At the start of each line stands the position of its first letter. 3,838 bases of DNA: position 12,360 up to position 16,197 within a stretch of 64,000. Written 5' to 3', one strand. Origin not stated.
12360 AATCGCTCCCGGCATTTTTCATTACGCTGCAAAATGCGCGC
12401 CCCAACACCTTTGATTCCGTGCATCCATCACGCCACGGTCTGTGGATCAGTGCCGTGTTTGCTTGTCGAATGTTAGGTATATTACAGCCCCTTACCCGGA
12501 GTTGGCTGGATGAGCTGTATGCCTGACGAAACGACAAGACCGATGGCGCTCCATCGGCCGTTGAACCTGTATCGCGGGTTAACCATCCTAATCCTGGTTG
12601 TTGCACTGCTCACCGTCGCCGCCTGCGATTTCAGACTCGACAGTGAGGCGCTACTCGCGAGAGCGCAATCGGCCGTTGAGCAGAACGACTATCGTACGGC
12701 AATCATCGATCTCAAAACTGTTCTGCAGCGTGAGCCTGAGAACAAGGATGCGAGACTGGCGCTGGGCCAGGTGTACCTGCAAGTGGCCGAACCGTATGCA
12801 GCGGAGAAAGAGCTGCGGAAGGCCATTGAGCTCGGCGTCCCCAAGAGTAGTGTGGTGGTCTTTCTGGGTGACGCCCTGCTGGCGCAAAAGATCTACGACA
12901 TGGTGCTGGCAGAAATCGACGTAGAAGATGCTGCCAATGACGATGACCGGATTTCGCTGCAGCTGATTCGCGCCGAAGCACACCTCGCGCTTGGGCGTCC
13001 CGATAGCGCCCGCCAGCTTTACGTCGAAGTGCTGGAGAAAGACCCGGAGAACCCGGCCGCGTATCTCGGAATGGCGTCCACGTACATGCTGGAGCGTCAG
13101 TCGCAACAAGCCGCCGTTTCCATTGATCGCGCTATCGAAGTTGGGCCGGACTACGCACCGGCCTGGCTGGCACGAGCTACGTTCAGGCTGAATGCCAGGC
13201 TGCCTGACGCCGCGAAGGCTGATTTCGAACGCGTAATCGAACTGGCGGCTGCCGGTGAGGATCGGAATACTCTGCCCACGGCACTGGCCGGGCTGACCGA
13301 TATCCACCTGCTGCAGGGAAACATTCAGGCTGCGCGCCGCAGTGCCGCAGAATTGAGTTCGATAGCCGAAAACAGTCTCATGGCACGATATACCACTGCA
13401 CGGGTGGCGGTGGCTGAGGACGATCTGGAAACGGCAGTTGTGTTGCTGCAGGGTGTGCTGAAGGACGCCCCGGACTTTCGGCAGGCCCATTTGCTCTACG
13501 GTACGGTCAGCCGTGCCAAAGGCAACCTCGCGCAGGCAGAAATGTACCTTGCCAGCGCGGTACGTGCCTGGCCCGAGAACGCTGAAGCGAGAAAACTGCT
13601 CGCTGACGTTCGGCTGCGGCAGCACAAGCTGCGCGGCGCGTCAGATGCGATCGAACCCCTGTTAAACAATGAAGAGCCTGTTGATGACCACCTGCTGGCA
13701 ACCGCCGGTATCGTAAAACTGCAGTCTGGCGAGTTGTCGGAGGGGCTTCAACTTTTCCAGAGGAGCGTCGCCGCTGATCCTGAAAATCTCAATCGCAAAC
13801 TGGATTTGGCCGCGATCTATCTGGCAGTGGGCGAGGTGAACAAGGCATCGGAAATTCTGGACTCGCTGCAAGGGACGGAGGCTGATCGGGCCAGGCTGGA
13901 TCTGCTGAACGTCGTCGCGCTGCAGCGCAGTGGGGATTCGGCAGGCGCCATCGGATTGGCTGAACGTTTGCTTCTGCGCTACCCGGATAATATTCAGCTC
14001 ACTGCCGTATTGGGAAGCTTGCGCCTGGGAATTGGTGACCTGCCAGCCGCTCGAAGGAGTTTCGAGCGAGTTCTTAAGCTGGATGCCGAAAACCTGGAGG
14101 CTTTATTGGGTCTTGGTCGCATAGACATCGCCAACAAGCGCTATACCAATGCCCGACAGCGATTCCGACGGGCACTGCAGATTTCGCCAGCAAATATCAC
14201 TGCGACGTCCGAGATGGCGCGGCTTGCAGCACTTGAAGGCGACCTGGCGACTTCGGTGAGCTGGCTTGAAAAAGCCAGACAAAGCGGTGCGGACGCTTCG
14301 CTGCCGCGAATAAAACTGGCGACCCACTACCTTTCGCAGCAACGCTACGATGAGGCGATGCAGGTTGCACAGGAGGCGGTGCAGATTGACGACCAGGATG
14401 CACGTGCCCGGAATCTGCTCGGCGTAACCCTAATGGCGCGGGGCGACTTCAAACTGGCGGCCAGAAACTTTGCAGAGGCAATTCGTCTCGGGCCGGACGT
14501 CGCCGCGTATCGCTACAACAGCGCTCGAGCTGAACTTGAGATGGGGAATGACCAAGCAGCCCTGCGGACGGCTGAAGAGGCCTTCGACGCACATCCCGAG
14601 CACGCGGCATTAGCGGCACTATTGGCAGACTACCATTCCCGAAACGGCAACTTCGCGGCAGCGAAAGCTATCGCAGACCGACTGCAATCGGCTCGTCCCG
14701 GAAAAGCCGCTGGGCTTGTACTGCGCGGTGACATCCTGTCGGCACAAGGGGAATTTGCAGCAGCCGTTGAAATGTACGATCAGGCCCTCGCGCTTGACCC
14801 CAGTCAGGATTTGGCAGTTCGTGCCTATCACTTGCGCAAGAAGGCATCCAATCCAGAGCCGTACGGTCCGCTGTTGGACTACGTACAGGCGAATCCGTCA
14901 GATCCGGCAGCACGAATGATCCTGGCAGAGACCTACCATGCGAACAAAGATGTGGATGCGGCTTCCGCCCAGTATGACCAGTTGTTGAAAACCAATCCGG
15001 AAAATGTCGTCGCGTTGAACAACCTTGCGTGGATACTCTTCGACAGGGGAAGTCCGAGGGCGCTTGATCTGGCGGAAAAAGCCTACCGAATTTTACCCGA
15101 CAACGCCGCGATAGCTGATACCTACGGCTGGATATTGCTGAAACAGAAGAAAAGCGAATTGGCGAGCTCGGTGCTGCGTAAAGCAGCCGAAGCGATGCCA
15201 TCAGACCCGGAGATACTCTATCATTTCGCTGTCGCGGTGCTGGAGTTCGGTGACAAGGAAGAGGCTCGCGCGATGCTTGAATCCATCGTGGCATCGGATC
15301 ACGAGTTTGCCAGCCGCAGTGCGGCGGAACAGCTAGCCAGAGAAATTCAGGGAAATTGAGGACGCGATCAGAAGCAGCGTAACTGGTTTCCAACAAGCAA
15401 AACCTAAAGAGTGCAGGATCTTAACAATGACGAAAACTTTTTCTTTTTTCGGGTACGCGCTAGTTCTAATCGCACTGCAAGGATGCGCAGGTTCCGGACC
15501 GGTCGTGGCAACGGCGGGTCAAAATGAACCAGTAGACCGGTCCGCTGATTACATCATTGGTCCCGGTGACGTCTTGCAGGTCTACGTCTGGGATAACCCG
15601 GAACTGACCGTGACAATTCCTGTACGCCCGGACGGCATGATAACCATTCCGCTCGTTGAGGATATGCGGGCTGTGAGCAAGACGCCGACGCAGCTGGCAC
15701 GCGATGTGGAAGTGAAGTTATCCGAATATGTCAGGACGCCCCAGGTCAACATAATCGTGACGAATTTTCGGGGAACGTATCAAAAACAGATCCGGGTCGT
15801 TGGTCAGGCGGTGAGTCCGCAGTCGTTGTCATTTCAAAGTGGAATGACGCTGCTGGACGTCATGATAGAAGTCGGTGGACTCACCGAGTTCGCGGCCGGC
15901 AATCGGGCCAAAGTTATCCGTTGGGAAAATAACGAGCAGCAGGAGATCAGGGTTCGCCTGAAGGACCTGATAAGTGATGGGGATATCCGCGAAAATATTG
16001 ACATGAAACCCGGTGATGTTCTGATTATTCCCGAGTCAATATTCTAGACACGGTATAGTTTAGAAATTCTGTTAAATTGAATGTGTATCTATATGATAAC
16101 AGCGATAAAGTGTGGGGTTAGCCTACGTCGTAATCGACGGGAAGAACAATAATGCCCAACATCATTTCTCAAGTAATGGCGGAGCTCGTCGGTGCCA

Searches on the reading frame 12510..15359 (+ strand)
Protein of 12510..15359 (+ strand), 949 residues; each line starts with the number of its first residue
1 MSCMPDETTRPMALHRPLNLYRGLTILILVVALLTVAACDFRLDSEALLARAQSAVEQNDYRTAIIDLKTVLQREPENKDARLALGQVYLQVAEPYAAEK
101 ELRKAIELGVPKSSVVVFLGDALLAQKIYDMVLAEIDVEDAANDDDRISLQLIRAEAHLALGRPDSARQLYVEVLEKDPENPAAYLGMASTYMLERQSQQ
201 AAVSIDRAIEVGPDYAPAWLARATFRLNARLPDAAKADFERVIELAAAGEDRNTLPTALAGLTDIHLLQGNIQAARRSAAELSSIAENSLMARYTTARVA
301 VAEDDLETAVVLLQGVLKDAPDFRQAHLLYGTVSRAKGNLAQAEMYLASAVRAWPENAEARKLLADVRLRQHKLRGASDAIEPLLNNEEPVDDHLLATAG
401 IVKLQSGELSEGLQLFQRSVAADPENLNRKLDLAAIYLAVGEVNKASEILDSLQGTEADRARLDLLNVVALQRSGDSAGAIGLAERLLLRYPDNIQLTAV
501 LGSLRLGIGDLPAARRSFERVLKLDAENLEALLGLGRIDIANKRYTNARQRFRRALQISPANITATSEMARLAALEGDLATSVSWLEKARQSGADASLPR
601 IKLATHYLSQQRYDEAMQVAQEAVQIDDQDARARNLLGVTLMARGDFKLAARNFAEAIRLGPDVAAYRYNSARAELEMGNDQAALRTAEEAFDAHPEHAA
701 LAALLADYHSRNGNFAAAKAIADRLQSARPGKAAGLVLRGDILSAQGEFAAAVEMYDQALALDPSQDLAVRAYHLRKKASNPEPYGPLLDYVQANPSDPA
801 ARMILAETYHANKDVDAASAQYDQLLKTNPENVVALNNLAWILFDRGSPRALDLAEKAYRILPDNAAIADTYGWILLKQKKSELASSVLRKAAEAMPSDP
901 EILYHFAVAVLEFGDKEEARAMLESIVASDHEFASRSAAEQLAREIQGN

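Call 54: search_protein_families(library=ncbifam, proteins=[window:12510-15359:+], max_evalue=1e-8)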
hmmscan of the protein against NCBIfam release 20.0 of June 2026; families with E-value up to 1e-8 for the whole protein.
window:12510-15359:+ (949 aa): 22 families
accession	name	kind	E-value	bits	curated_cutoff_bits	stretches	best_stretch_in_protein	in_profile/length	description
TIGR02917.1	PEP_TPR_lipo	equivalog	1.8e-174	582.1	312.2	1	25-927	3-898/899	XrtA/PEP-CTERM system TPR-repeat protein PrsT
TIGR02521.1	type_IV_pilW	equivalog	1.1e-51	175.6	154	3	792-925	58-194/234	type IV pilus biogenesis/stability protein PilW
NF040959.1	MamA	equivalog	6.9e-46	156.3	200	0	850-927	89-166/204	magnetosome protein MamA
NF033920.0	C39_PA2778_fam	equivalog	3e-35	121.9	150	0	790-861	181-253/255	PA2778 family cysteine peptidase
NF033758.1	gliding_GltE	equivalog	3.1e-26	92.3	225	2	403-628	96-321/411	adventurous gliding motility TPR repeat lipoprotein GltE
NF052415.1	T3SS_chap_SctY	equivalog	2.1e-25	89.3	70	0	77-176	4-105/106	type III secretion apparatus assembly chaperone SctY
TIGR03939.1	PGA_TPR_OMP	equivalog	3.3e-24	85.1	366.65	0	287-392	392-496/800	poly-beta-1,6 N-acetyl-D-glucosamine export porin PgaA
TIGR02552.1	LcrH_SycD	equivalog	1.1e-22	80.2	104.8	0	604-699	25-120/136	SycD/LcrH family type III secretion system chaperone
NF033762.1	social_mot_Tgl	equivalog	3.5e-21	75.7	225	0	293-451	34-194/252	social motility TPR repeat lipoprotein Tgl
NF008520.0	PRK11447.1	equivalog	1.6e-20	72.6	858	0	492-577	600-685/1157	cellulose synthase complex outer membrane protein BcsC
TIGR02795.1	tol_pal_ybgF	equivalog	2.3e-16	60.4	90.1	0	603-700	8-111/119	tol-pal system protein YbgF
NF052400.1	M48_BAM_BepA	equivalog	2.7e-16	59.4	570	0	538-672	316-452/483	beta-barrel assembly-enhancing protease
TIGR04510.1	mod_pep_cyc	subfamily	1.4e-15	56.9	400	0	402-629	407-631/814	putative peptide modification system cyclase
NF053607.1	CHU_0125_OmpA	equivalog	9.6e-15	54.1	620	0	26-137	6-111/639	CHU_0125 family OmpA-like outer membrane integrity protein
NF047371.1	FlcA_CTERM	equivalog_domain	1.4e-14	53.5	300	0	512-721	330-529/646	periplasmic flagellar collar protein FlcA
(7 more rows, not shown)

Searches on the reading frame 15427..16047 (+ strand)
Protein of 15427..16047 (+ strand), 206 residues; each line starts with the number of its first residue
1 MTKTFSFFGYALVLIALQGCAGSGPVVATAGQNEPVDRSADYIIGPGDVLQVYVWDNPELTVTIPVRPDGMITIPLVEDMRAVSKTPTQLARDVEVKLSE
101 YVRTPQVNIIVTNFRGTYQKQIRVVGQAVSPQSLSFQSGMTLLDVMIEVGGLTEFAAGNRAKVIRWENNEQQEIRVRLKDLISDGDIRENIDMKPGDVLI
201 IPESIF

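Call 54: search_protein_families(library=ncbifam, proteins=[window:15427-16047:+], max_evalue=1e-8)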
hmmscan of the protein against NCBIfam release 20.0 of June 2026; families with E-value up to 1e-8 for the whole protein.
window:15427-16047:+ (206 aa): 4 families
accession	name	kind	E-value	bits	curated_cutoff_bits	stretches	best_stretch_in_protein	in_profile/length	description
TIGR03027.2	pepcterm_export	equivalog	7.4e-71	237.3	180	1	41-206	2-169/169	XrtA/PEP-CTERM system exopolysaccharide export protein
NF041843.1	EpsY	equivalog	4.5e-30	104.4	320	1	13-201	23-210/211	exopolysaccharide export protein EpsY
NF011658.0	PRK15078.1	subfamily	1.3e-23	83.4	333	1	39-202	82-250/380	polysaccharide export protein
TIGR03028.1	EpsE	equivalog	6.9e-21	74.7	262.65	1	41-201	1-159/239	polysaccharide export protein EpsE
